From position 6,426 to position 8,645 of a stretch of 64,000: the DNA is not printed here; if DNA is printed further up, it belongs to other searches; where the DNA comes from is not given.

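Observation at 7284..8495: ~1.2-kb near-identical direct repeat shared by two cyclase genes 46 kb apart, bracketing the dnaA region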

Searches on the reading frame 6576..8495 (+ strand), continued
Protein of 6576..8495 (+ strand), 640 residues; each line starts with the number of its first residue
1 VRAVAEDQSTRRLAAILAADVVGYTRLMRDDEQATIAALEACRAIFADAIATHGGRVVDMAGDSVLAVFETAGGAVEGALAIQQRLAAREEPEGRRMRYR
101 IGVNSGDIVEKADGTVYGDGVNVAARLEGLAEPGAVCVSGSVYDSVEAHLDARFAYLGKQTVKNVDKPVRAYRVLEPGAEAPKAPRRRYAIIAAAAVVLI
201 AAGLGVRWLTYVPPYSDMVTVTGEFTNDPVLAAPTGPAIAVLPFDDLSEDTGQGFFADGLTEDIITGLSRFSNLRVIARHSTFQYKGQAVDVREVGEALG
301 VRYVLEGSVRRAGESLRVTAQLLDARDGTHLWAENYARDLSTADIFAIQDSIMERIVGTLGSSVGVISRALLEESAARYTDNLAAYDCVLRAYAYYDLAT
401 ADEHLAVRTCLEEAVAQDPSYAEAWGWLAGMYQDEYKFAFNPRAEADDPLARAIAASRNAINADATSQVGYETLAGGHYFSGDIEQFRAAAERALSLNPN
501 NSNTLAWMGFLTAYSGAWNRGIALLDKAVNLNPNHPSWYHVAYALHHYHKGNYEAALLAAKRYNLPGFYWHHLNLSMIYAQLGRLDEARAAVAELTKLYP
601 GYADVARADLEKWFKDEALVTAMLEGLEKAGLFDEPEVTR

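Call 52: fold_search(model_id=the predicted structure, library=pdb)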
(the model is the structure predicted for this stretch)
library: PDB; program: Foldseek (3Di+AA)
matches with E <= 10: 1565; with E <= 0.001: 332
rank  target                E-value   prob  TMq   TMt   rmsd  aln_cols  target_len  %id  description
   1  3mr7_A                3.3e-12  1.00  0.25  0.86   2.2       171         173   46  Crystal Structure of Adenylate/Guanylate Cyclase/Hydrolase from Silicibacter pomeroyi (released 2010-06-23)
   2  3mr7_B                2.7e-11  1.00  0.25  0.88   2.1       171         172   46  Crystal Structure of Adenylate/Guanylate Cyclase/Hydrolase from Silicibacter pomeroyi (released 2010-06-23)
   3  3mr7_C                3.9e-11  1.00  0.24  0.87   2.4       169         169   46  Crystal Structure of Adenylate/Guanylate Cyclase/Hydrolase from Silicibacter pomeroyi (released 2010-06-23)
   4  1ybt_B                1.2e-09  1.00  0.24  0.82   3.9       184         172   30  MYCOBACTERIUM TUBERCULOSIS ADENYLYL CYCLASE, RV1900C CHD (released 2005-02-15)
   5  1ybu_B                1.5e-09  1.00  0.24  0.89   2.0       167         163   30  Mycobacterium tuberculosis adenylyl cyclase Rv1900c CHD, in complex with a substrate analog. (released 2005-02-15)
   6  1ybt_A                3.0e-09  1.00  0.24  0.86   2.2       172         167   32  MYCOBACTERIUM TUBERCULOSIS ADENYLYL CYCLASE, RV1900C CHD (released 2005-02-15)
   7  1ybu_A                3.4e-09  1.00  0.24  0.87   2.3       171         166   30  Mycobacterium tuberculosis adenylyl cyclase Rv1900c CHD, in complex with a substrate analog. (released 2005-02-15)
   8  1wc1_C                5.0e-09  1.00  0.23  0.71   3.8       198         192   23  Soluble adenylyl cyclase CyaC from S. platensis in complex with Rp- ATPalphaS (released 2004-12-20)
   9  4wpa_B                6.8e-09  1.00  0.23  0.89   2.5       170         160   25  Crystal structure of Adenylyl cyclase Ma1120 from Mycobacterium Avium bound to Pyrophosphate and Calcium (released 2015-09-02)
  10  5d0h_A                8.0e-09  1.00  0.24  0.92   1.6       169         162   23  Crystal Structure of triple mutant (KDA to EGY) of an adenylyl cyclase Ma1120 from Mycobacterium avium in complex with (released 2016-08-10)
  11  1wc0_A                8.4e-09  1.00  0.23  0.68   4.0       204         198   23  Soluble adenylyl cyclase CyaC from S. platensis in complex with alpha, beta-methylene-ATP (released 2004-12-20)
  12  1wc4_A                8.7e-09  1.00  0.23  0.67   4.3       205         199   23  Soluble adenylyl cyclase CyaC from S. platensis in complex with alpha, beta-methylene-ATP and Europium (released 2004-12-20)
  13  3r5g_B                9.5e-09  1.00  0.23  0.72   3.7       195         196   22  Crystal structure of the adenylyl cyclase CyaB from P. aeruginosa (released 2012-01-11)
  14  1wc1_A                9.5e-09  1.00  0.23  0.69   4.1       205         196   23  Soluble adenylyl cyclase CyaC from S. platensis in complex with Rp- ATPalphaS (released 2004-12-20)
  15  5d0g_A                1.0e-08  1.00  0.24  0.91   1.7       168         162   24  Crystal structure of triple mutant (KDA to EGY) of adenylyl cyclase Ma1120 from Mycobacterium avium in complex with GT (released 2016-08-10)
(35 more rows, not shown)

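Call 55: find_encoding_contigs(protein=P0009, flank=10000, max_places=2)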
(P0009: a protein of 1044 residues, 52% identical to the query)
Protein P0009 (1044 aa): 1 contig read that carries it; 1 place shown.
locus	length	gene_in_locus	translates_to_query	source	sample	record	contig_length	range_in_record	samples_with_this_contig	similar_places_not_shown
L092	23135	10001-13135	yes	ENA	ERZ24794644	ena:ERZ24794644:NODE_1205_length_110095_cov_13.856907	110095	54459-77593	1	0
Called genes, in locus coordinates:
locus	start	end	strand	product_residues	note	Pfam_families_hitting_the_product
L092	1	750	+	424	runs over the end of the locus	PF00211:Guanylate_cyc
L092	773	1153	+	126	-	-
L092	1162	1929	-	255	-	PF23441:SDR (weak), PF00106:adh_short, PF08659:KR, PF13561:adh_short_C2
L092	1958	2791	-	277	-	PF13489:Methyltransf_23, PF01209:Ubie_methyltran (weak), PF02353:CMAS, PF08241:Methyltransf_11, PF08242:Methyltransf_12, PF13649:Methyltransf_25, PF13847:Methyltransf_31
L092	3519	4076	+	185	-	-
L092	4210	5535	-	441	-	PF00291:PALP, PF01842:ACT (weak)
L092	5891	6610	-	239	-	PF01027:Bax1-I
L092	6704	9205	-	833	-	PF02687:FtsX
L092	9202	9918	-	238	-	PF00005:ABC_tran, PF13304:AAA_21 (faint)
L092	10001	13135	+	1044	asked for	PF00211:Guanylate_cyc, PF13428:TPR_14 (faint), PF14559:TPR_19 (faint), PF13414:TPR_11 (faint), PF13431:TPR_17 (faint)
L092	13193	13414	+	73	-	-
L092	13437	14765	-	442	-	PF01566:Nramp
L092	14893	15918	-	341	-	PF20067:SSL_N (faint), PF08450:SGL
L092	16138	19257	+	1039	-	PF00211:Guanylate_cyc, PF13428:TPR_14 (faint), PF13181:TPR_8 (faint), PF13432:TPR_16 (faint), PF14559:TPR_19 (faint), PF23914:TPR_CcmH_CycH (faint), PF13174:TPR_6 (faint), PF13414:TPR_11 (faint), +1 more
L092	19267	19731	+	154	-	PF00034:Cytochrom_C, PF13442:Cytochrome_CBB3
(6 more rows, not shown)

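Call 67: find_encoding_contigs(protein=P0093, flank=5000, max_places=2)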
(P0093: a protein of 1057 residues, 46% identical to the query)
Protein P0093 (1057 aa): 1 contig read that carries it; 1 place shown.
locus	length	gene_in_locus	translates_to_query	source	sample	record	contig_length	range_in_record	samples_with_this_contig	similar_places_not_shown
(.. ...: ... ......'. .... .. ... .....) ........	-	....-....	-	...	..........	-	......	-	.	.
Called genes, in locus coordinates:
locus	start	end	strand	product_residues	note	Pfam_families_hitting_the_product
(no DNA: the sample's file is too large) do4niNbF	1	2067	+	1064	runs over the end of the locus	PF00536:SAM_1, PF07647:SAM_2, PF00211:Guanylate_cyc, PF13191:AAA_16, PF13401:AAA_22 (weak)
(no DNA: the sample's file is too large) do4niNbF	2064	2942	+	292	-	PF00753:Lactamase_B, PF12706:Lactamase_B_2 (weak)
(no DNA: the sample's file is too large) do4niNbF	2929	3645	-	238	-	PF02571:CbiJ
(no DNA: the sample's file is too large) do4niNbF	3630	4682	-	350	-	PF01888:CbiD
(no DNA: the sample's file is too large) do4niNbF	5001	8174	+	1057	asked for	PF00211:Guanylate_cyc, PF13428:TPR_14 (faint), PF21033:RMD1-3 (faint), PF23914:TPR_CcmH_CycH (faint), PF07719:TPR_2 (faint), PF13181:TPR_8 (faint), PF13414:TPR_11 (faint), PF14559:TPR_19 (weak), +1 more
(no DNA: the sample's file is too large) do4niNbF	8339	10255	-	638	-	PF00501:AMP-binding, PF13193:AMP-binding_C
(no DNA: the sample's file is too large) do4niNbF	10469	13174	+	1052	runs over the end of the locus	PF00211:Guanylate_cyc, PF13428:TPR_14 (faint), PF13431:TPR_17 (faint), PF14559:TPR_19 (faint), PF21033:RMD1-3 (faint), PF07719:TPR_2 (faint)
